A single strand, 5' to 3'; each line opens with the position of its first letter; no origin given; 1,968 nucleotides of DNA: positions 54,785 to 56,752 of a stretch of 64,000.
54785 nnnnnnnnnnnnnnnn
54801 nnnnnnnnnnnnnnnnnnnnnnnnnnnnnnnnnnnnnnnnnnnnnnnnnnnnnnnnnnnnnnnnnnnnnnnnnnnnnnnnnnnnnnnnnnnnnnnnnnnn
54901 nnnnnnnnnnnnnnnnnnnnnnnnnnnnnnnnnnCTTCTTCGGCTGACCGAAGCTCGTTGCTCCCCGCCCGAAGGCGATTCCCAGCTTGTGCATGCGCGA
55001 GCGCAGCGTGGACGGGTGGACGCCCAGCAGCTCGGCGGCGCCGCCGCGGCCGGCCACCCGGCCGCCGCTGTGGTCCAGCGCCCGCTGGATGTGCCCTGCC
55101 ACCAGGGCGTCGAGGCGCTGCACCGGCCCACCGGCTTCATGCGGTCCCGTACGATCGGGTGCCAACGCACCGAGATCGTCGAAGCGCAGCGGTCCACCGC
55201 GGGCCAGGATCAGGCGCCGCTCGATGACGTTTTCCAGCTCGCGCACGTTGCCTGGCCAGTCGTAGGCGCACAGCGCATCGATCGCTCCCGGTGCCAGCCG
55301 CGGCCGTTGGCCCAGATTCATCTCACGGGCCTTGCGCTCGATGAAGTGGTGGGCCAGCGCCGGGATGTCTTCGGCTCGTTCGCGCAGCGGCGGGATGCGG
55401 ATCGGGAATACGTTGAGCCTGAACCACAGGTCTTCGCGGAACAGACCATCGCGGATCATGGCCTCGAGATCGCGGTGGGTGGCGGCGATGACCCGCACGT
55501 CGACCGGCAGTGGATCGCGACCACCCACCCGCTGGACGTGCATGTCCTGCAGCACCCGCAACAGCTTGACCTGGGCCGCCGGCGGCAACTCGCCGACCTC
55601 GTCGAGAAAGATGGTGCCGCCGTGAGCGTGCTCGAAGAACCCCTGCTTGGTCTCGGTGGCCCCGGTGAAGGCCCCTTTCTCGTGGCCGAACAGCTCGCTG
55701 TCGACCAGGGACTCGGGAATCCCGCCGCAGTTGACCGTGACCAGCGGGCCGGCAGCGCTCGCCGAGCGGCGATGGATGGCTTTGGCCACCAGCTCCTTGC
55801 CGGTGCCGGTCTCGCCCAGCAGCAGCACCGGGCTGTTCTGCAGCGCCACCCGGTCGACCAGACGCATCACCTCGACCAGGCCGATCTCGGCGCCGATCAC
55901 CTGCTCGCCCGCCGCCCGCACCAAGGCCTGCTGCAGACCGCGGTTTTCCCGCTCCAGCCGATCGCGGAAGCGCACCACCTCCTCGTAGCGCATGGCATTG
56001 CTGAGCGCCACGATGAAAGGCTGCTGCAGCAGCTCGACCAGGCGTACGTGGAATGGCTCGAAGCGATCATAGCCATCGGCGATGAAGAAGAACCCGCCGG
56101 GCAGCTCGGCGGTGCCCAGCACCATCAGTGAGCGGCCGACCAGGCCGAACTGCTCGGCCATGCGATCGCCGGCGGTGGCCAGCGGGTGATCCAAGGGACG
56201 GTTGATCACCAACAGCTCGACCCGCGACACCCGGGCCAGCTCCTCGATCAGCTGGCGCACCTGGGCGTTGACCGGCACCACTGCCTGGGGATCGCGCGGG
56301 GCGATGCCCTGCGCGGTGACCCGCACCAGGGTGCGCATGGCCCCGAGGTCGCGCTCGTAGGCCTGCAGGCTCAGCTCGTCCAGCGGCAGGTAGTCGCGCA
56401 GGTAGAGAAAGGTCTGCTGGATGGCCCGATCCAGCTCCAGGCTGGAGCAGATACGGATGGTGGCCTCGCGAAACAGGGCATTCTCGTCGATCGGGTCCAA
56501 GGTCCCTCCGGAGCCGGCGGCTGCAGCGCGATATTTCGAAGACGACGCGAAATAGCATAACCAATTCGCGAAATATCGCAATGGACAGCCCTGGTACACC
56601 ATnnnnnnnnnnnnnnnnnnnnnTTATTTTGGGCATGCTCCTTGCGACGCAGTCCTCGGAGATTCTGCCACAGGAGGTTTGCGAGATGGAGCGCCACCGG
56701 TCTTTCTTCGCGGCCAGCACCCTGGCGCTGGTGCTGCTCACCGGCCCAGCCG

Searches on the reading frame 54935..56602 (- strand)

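Call 15: search_protein_families(library=pfam, proteins=[window:54935-56602:-], max_evalue=0.01)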
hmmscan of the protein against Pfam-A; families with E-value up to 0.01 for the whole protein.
window:54935-56602:- (556 aa): 8 families
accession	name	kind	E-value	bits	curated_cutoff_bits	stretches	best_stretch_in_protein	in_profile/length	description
PF00158.32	Sigma54_activat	-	1.3e-67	227.2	20.2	1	236-401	2-167/168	Sigma-54 interaction domain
PF25601.1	AAA_lid_14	-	2.7e-23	82.1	27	1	407-479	1-72/87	AAA+ ATPase lid domain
PF14532.12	Sigma54_activ_2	-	3.2e-19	70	25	1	246-406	11-138/138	Sigma-54 interaction domain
PF07728.20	AAA_5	-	2.5e-09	37.7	22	1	258-377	1-123/139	AAA domain (dynein-related subfamily)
PF00004.35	AAA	-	2.4e-05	25.2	21.2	1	259-381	1-117/131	ATPase family associated with various cellular activities (AAA)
PF02954.25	HTH_8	-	3.8e-05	23.8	22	1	504-539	9-41/42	Bacterial regulatory protein, Fis family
PF01078.27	Mg_chelatase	-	0.001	19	20.3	0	314-374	93-155/207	Magnesium chelatase, subunit ChlI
PF13556.12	HTH_30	-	0.005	17.1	27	0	522-544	18-40/59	PucR C-terminal helix-turn-helix domain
